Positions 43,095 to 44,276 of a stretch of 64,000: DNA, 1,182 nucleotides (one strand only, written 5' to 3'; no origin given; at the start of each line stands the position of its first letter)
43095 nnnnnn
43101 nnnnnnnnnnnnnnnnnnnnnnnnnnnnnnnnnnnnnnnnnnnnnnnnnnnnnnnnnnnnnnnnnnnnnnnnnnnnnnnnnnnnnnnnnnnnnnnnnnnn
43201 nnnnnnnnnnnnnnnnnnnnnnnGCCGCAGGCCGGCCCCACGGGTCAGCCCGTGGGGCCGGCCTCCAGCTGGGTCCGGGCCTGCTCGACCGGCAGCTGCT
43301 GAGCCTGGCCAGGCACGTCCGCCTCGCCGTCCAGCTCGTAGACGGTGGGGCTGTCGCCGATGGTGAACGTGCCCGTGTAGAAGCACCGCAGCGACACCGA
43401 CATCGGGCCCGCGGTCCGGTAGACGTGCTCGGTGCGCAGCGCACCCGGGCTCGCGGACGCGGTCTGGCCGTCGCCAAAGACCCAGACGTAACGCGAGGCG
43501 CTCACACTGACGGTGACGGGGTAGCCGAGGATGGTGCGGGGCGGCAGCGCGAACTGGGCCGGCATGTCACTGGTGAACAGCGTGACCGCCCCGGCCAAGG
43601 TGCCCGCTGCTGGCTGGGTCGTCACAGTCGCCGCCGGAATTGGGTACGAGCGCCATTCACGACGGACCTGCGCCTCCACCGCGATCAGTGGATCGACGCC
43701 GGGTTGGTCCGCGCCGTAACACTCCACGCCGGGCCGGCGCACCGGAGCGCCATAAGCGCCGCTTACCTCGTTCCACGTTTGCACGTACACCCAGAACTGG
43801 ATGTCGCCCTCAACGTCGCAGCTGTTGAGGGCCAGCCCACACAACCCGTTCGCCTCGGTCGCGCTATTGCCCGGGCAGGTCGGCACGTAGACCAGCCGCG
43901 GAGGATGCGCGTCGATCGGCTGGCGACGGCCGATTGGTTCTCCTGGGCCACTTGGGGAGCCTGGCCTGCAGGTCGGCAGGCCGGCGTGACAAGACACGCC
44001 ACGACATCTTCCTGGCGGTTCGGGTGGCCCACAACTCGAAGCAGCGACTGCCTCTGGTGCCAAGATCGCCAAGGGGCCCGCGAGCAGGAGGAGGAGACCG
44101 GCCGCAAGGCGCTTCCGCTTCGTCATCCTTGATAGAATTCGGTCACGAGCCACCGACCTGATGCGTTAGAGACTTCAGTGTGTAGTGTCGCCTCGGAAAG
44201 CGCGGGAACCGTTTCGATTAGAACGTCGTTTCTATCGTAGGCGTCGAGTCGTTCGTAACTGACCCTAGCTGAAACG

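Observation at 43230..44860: Lower-GC two-gene islet (DUF6318-like lipoprotein plus Cys-rich PKD-like secreted protein) between lexA and the hflX operon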

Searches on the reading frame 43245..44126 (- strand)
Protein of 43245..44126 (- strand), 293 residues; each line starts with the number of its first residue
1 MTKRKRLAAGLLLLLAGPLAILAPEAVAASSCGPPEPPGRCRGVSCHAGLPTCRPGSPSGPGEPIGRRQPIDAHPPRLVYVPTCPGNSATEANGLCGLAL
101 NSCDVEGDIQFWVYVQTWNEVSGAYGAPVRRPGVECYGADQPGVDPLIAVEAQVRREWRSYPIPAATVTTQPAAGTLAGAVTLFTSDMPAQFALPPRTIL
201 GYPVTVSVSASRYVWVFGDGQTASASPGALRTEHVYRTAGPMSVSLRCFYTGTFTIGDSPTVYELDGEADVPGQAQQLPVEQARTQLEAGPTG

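Call 4: search_protein_families(library=pfam, proteins=[window:43245-44126:-], max_evalue=0.01)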
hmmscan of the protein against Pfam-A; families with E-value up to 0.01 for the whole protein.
window:43245-44126:- (293 aa): 2 families
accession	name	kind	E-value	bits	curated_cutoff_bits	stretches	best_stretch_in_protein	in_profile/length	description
PF18911.6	PKD_4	-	0.0005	20.5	27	1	209-247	33-67/85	PKD domain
PF00801.26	PKD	-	0.00077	19.9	23.5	1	201-247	14-64/80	PKD domain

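Call 5: search_protein_families(library=ncbifam, proteins=[window:43245-44126:-], max_evalue=0.01)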
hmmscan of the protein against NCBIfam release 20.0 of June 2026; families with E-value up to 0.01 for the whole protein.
window:43245-44126:- (293 aa): 0 families

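Call 8: find_encoding_contigs(protein=window:43245-44126:-, flank=10000, max_places=6)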
Protein window:43245-44126:- (293 aa): no gene with exactly this product is on record in the collection.

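Call 9: find_homologous_proteins(query=window:43248-44126:-)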
Query window:43248-44126:- (293 aa): 8 proteins with E <= 0.001 among 5998 candidates.
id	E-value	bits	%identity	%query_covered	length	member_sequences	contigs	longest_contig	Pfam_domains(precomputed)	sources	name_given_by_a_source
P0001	2.6e-138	478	100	73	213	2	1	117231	-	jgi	jgi:hypothetical protein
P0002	3.1e-99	350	60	97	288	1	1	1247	PF00801.27,PF18911.7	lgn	-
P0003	1.5e-96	341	61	98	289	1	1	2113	-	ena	-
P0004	1.5e-64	236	45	96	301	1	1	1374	-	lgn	-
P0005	8.4e-57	211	54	66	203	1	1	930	-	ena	-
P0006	5.8e-56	208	55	65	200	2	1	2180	-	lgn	-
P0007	4.8e-51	192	46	75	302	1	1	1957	-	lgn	-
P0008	1.9e-43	167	57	52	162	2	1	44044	PF00801.27,PF18911.7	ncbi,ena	-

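Call 10: find_encoding_contigs(protein=P0001, flank=10000, max_places=4)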
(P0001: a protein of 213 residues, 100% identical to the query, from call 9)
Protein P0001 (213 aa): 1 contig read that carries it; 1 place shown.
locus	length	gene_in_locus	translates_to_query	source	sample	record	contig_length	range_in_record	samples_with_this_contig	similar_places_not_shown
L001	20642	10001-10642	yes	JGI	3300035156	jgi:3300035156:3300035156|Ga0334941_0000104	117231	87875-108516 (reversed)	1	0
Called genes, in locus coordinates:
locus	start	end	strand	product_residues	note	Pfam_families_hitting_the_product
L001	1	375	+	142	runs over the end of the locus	PF21982:RecX_HTH1 (faint), PF02631:RecX_HTH2, PF21981:RecX_HTH3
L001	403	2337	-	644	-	-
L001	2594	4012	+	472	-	PF00919:UPF0004, PF04055:Radical_SAM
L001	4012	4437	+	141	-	PF17843:MycE_N (weak)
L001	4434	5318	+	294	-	PF01745:IPT (weak), PF01715:IPPT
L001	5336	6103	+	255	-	PF01678:DAP_epimerase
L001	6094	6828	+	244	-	PF21863:HTH_67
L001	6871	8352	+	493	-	PF13167:GTP-bdg_N, PF16360:GTP-bdg_M, PF01926:MMR_HSR1, PF02421:FeoB_N (weak)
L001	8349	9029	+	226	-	PF26421:Avidin_like, PF00903:Glyoxalase, PF22659:YycE-like_C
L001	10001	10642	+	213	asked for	-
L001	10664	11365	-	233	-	PF01726:LexA_DNA_bind, PF00717:Peptidase_S24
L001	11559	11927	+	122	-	-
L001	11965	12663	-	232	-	-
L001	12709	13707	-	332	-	PF03706:LPG_synthase_TM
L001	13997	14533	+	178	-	PF22811:Zn_ribbon_NrdR, PF03477:ATP-cone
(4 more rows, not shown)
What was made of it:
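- On Integrative mobile element / classical genomic island: The neighbours are core genes (call 10).
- Tried and rejected: An exact-sequence look-up of the full geneB found nothing, because JGI called a shorter product (calls 8, 10).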

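Call 11: find_encoding_contigs(protein=P0008, flank=10000, max_places=4)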
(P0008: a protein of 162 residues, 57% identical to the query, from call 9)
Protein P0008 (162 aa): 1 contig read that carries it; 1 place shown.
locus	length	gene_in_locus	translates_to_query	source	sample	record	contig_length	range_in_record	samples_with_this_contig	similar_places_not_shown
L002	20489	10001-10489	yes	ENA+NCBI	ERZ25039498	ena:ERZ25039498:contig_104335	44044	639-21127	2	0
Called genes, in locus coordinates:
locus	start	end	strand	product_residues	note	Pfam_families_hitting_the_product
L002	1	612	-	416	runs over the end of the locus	?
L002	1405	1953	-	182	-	-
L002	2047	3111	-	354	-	PF00089:Trypsin (faint)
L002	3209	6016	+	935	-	PF00919:UPF0004, PF04055:Radical_SAM, PF01745:IPT (weak), PF01715:IPPT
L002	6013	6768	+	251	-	PF01678:DAP_epimerase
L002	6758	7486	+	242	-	PF21863:HTH_67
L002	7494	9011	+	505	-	PF13167:GTP-bdg_N, PF16360:GTP-bdg_M, PF03193:RsgA_GTPase (faint), PF01926:MMR_HSR1, PF02421:FeoB_N (weak)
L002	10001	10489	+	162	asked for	PF00801:PKD (weak), PF18911:PKD_4 (weak)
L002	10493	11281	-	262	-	PF00106:adh_short, PF08659:KR, PF13561:adh_short_C2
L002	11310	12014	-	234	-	PF01726:LexA_DNA_bind, PF00717:Peptidase_S24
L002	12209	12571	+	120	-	PF01476:LysM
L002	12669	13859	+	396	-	PF00082:Peptidase_S8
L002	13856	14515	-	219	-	-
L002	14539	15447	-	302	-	PF03706:LPG_synthase_TM (faint)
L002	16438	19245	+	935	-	PF08471:Ribonuc_red_2_N, PF02867:Ribonuc_red_lgC, PF12637:TSCPD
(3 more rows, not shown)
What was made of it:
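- Gene callers skip geneA (calls 10, 11).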

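Call 25: search_solved_structures(query=A2, max_evalue=1)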
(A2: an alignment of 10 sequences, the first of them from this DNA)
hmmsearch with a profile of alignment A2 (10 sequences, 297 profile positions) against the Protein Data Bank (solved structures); distinct sequences matched with E-value up to 1: 15.
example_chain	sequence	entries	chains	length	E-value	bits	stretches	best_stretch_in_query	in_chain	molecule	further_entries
9lrk_A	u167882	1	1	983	8.8e-06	28.6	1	215-254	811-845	Collagenase ColH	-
9lqj_A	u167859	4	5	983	8.8e-06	28.6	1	215-254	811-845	Collagenase ColH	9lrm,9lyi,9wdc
4jgu_A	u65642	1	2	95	0.0017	21.1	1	215-254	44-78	ColH protein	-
4jrw_A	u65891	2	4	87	0.0024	20.6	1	215-253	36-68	Collagenase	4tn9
2y72_A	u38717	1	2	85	0.0025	20.6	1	215-253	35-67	COLLAGENASE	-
4aqo_A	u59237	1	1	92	0.0029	20.4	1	215-253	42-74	COLLAGENASE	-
2c26_A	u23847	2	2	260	0.0063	19.2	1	215-253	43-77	ENDOGLUCANASE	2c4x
9lip_S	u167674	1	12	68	0.0072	19.1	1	215-253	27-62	M-alpha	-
4esq_A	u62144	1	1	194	0.033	16.9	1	200-251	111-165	Serine/threonine protein kinase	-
4u6t_A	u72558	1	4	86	0.043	16.5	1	215-253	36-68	ColH protein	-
4u7k_A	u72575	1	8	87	0.044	16.5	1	215-253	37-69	ColH protein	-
2y3u_A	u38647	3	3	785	0.058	16.1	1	215-253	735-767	COLLAGENASE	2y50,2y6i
1b4r_A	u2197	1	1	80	0.087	15.5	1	210-265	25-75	PROTEIN (PKD1_HUMAN)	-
4l9d_A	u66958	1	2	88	0.33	13.6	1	215-253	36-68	Protease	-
1wgo_A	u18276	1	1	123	0.77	12.4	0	211-258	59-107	VPS10 domain-containing receptor SorCS2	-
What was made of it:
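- On PKD domain (PF00801 / PF18911): The profile matches ColH at E 8.8e-6 (call 25).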

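Call 26: search_protein_families(library=pfam, alignment_id=A2, max_evalue=0.1)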
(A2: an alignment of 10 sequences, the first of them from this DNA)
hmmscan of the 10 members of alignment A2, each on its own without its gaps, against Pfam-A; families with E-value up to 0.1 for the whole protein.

A. member 1, seq(293 aa): 2 families
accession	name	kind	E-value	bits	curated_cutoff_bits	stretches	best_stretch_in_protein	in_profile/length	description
PF18911.6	PKD_4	-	0.0005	20.5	27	1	209-247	33-67/85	PKD domain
PF00801.26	PKD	-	0.00077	19.9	23.5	1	201-247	14-64/80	PKD domain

B. families by the number of members that match (of 10 scanned): 2 families
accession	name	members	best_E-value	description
PF00801.26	PKD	9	1.6e-06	PKD domain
PF18911.6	PKD_4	9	2.3e-05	PKD domain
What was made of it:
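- On PKD domain (PF00801 / PF18911): Nine of 10 homologues give hits, the best at E 1.6e-6 (call 26).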

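Call 29: find_homologous_proteins(query=A2)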
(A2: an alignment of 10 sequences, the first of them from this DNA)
Query A2 (10 sequences) (293 aa, profile of the alignment): 12 proteins with E <= 0.001 among 8000 candidates.
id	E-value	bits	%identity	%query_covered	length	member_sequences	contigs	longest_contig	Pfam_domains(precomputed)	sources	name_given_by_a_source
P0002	4.5e-116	406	60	97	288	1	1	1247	PF00801.27,PF18911.7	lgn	-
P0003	2.3e-111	390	61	98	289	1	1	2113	-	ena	-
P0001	5.9e-95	336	100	73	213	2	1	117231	-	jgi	jgi:hypothetical protein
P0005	1.0e-66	243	54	66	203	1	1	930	-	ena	-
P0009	1.7e-66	243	28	44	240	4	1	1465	-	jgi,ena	-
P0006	9.7e-65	237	55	65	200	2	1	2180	-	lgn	-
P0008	7.2e-55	205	57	52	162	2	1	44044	PF00801.27,PF18911.7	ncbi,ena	-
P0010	6.6e-40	156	37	19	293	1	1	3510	PF00801.27,PF18911.7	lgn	-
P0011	2.1e-24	105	39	19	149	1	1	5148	PF00801.27,PF18911.7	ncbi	ncbi:MAG TPA: PKD domain-containing protein [Mycobacteriales bacterium]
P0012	5.4e-22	97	25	59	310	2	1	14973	-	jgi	jgi:hypothetical protein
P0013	7.2e-5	40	41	12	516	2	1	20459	PF16820.12,PF00801.27,PF18981.7,PF18911.7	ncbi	-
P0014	2.5e-4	39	36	14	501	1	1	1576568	PF00801.27,PF02369.23,PF18911.7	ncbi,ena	-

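Call 41: predict_structure(alignment_id=A3)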
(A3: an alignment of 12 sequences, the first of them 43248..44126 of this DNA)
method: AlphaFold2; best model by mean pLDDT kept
length: 293 residues; sequences in the alignment: 12
mean_pLDDT: 80.9   pTM: 0.66
mean pLDDT of the five models: 80.9, 79.1, 77.0, 75.8, 72.0
residues with pLDDT >= 90: 183; 70-90: 30; 50-70: 20; < 50: 60
segments of 3 or more residues with pLDDT < 50: 1-34, 42-60
pLDDT, mean of each block of 10 residues (from residue 1): 42 46 41 49 41 42 53 91 91 84 93 96 95 93 89 94 96 91 95 96 97 97 93 96 97 95 95 96 69 58
secondary structure, 60 per line:
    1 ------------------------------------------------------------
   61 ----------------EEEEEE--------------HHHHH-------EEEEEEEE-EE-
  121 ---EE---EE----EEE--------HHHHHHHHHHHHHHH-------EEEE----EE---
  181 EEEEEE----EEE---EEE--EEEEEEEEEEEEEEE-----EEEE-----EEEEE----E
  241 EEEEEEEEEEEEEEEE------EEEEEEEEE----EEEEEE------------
elements in order: E77-82 H97-101 E109-116 E135-137 H146-160 E168-171 E181-186 E191-193 E197-199 E202-216 E222-225 E231-235 E240-256 E263-271 E276-281
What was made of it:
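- On PKD domain (PF00801 / PF18911): The AF2 model has pLDDT above 90 for residues 71-280 (call 41).
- The variable part of geneB is a disordered Cys/Pro-rich N-terminus, not an enzymatic C-terminal tip (call 41).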

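Call 46: fold_search(model_id=the predicted structure, library=pdb)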
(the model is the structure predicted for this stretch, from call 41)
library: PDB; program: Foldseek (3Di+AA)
matches with E <= 10: 930; with E <= 0.001: 0
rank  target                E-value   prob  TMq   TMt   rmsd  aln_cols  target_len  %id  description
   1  4aqo                  2.4e-03  1.00  0.24  0.76   3.4       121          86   17  CRYSTAL STRUCTURE OF THE CALCIUM BOUND PKD-like DOMAIN OF COLLAGENASE G FROM CLOSTRIDIUM HISTOLYTICUM AT 0.99 ANGSTROM R (released 2013-06-05)
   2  4jrw_A                5.4e-03  1.00  0.23  0.74   5.7       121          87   18  Crystal structure of Clostridium histolyticum colg collagenase PKD domain 2 at 1.6 Angstrom resolution (released 2014-05-21)
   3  4akr_C                7.9e-03  0.47  0.16  0.17  20.6       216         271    8  Crystal Structure of the cytoplasmic actin capping protein Cap32_34 from Dictyostelium discoideum (released 2012-07-04)
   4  4jgu_A                1.0e-02  1.00  0.22  0.61   6.3       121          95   16  Crystal structure of Clostridium histolyticum ColH collagenase polycystic kidney-disease-like domain 2b at 1.4 Angstro (released 2014-03-05)
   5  5t5w_B                1.4e-02  0.69  0.18  0.25  13.4       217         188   12  Structure of an affinity matured lambda-IFN/IFN-lambdaR1/IL-10Rbeta receptor complex (released 2017-03-29)
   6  6ewo_D                1.9e-02  0.84  0.21  0.31  14.3       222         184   13  Crystal structure of non-phosphorylated form of RTF PHOSPHOPEPTIDE BOUND TO HLA-A2 in complex with LILRB1 (released 2018-11-07)
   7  1vdg_B                2.1e-02  0.82  0.20  0.30  15.1       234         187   10  Crystal structure of LIR1.01, one of the alleles of LIR1 (released 2005-08-02)
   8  4q66_A                2.2e-02  0.84  0.24  0.29  14.1       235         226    8  Structure of Exomer bound to Arf1. (released 2014-09-17)
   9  1m4k                  2.3e-02  0.91  0.19  0.28  14.2       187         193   11  Crystal structure of the human natural killer cell activator receptor KIR2DS2 (CD158j) (released 2003-04-15)
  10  3kgr_A                2.4e-02  0.99  0.20  0.51   8.8       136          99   11  Crystal structure of the human leukocyte-associated Ig-like receptor-1 (LAIR-1) (released 2009-12-22)
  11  1ujt_MODEL_1_A        2.4e-02  0.96  0.21  0.42  10.3       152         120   14  Solution structure of the second fibronectin Type III domain of human KIAA1568 protein (released 2004-02-11)
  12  3pdd                  2.4e-02  0.91  0.22  0.31  13.3       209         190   10  Structures of Clostridium thermocellum CbhA fibronectin(III)-like modules (released 2011-11-23)
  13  4plo_B                2.4e-02  0.84  0.19  0.27  12.2       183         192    7  Crystal Structure of chicken Netrin-1 (LN-LE3) in complex with mouse DCC (FN4-5) (released 2014-06-18)
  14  8yjb_D                2.4e-02  0.38  0.13  0.06  14.6       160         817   16  Cryo-EM structure of the human DSS1-INTAC complex (released 2025-03-05)
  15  1wgo_MODEL_1_A        2.5e-02  1.00  0.25  0.54   7.5       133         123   18  Solution structure of the PKD domain from human VPS10 domain-containing receptor SorCS2 (released 2004-11-28)
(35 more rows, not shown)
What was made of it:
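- On PKD domain (PF00801 / PF18911): Foldseek's best hit is the ColG PKD domain, 4aqo, with TM 0.76 normalised to the target and probability 1.00 (call 46).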

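Call 56: fold_search(model_id=the predicted structure, library=viral)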
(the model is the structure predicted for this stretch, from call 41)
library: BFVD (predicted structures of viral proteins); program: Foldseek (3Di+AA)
matches with E <= 10: 397; with E <= 0.001: 0
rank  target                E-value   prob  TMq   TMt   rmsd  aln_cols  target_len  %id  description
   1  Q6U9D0                1.3e-03  1.00  0.25  0.39   6.0       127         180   17  Head outer capsid protein [Aeromonas phage 44RR2.8t]
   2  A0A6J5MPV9            1.5e-03  0.98  0.20  0.11  15.2       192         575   10  PKD domain containing protein [uncultured Caudovirales phage]
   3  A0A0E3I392            1.7e-03  0.90  0.19  0.20  20.0       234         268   15  PKD domain-containing protein [Synechococcus phage ACG-2014f]
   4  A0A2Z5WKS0            3.5e-03  1.00  0.21  0.39   6.6       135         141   15  Large head outer capsid protein [Enterobacteria phage T2]
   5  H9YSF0                5.9e-03  1.00  0.24  0.19  10.5       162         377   13  (no name in the UniProt tables at hand)
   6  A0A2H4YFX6            1.0e-02  1.00  0.21  0.56   8.2       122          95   16  Head outer capsid protein [Citrobacter phage CF1 ERZ-2017]
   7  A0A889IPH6            1.8e-02  1.00  0.23  0.25  10.2       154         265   16  (no name in the UniProt tables at hand)
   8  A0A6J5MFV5            1.8e-02  0.91  0.21  0.16   9.6       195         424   10  Fibronectin type III [uncultured Caudovirales phage]
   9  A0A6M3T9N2            2.4e-02  0.08  0.09  0.08  23.2       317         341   12  (no name in the UniProt tables at hand)
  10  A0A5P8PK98            2.6e-02  0.91  0.28  0.39   9.1       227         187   13  Capsid and scaffold protein [Klebsiella phage AmPh_EK29]
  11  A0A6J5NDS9            3.8e-02  1.00  0.23  0.16   7.9       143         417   16  Big-1 domain-containing protein (Fragment) [uncultured Caudovirales phage]
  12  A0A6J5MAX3            4.0e-02  0.84  0.17  0.17  11.6       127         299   12  Uncharacterized protein [uncultured Caudovirales phage]
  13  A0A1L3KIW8            4.0e-02  0.08  0.10  0.05  25.5       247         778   10  Putative glycoprotein 1 [Beihai Nido-like virus 2]
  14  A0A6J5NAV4            4.7e-02  0.97  0.19  0.08   7.6       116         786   13  Uncharacterized protein [uncultured Caudovirales phage]
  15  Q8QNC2                5.8e-02  0.21  0.15  0.04  19.6       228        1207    9  EsV-1-160 [Ectocarpus siliculosus virus 1 (isolate New Zealand/Kaikoura/1988)]
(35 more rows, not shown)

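Call 72: search_protein_families(library=padloc, proteins=[window:43248-44126:-], max_evalue=0.01)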
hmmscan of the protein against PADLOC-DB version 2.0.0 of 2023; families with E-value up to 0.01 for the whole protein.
window:43248-44126:- (293 aa): 0 families

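Call 73: search_protein_families(library=phrogs, proteins=[window:43248-44126:-], max_evalue=0.01)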
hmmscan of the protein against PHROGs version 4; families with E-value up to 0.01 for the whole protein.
window:43248-44126:- (293 aa): 0 families
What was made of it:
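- On Anti-phage defence / phage protein families: No hits at E up to 0.01 (calls 72, 73).
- There are no toxin, immunity or defence family hits (calls 4, 5, 72, 73).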

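Call 74: search_dna_similar(query=window:43248-44126:-, collection=plasmids, mode=protein, max_evalue=0.001, max_rows=8)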
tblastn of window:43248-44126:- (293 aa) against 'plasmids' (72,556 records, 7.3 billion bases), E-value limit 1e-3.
Records with a match: 3; places in all: 4; records where one place covers at least 80% of the query: 0.
Best place of each record, by identity: <60% 3.
By first word of the organism name: Arthrobacter 3.
By predicted mobility (MOB-suite, as given by PLSDB): non-mobilizable 3.
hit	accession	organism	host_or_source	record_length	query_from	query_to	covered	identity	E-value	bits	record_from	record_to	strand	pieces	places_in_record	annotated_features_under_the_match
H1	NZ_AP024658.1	Arthrobacter sp. NicSoilB11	-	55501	145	276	45%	30.3%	9e-8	61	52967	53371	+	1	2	hypothetical protein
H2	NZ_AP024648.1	Arthrobacter sp. StoSoilB13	-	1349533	147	283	47%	26.0%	3e-4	50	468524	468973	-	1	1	record has no annotation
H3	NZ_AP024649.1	Arthrobacter sp. StoSoilB13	-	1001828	147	289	49%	24.2%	1e-4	50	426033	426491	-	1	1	none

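Call 75: search_dna_similar(query=window:43248-44126:-, collection=phages, mode=protein, max_evalue=0.001, max_rows=8)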
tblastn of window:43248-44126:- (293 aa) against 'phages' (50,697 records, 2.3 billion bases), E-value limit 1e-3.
No match.

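Call 78: get_annotated_region(hit=H1, flank=5000)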
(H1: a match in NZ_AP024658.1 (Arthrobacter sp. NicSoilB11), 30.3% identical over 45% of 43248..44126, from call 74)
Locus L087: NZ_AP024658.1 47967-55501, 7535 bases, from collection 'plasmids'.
description: Arthrobacter sp. NicSoilB11 plasmid NicSoilB11-1, complete sequence
organism: Arthrobacter sp. NicSoilB11 (NCBI taxid 2830999)
taxonomy: Bacteria; Actinomycetota; Actinomycetes; Micrococcales; Micrococcaceae; Arthrobacter; Arthrobacter sp. NicSoilB11
host: -; source: -; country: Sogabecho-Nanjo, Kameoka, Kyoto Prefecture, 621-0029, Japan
typing (MOB-suite, as given by PLSDB): non-mobilizable
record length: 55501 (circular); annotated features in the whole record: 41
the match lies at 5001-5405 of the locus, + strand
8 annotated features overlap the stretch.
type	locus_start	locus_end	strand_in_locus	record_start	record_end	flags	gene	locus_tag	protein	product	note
CDS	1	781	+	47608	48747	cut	-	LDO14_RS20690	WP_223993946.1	glycosyl hydrolase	-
CDS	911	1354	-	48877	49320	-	-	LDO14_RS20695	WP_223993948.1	very short patch repair endonuclease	-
CDS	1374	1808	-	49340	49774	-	-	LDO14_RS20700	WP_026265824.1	pyridoxamine 5'-phosphate oxidase family protein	-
CDS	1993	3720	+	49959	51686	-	-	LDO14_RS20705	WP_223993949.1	hypothetical protein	-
CDS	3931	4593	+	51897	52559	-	-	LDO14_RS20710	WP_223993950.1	DUF6318 family protein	-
CDS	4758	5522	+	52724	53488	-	-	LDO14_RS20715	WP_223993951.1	hypothetical protein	-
CDS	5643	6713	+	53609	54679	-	-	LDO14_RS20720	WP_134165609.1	alkene reductase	-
CDS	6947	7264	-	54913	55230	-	-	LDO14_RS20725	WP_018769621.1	hypothetical protein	-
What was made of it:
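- One homologous pair lies on an Arthrobacter plasmid (call 78).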
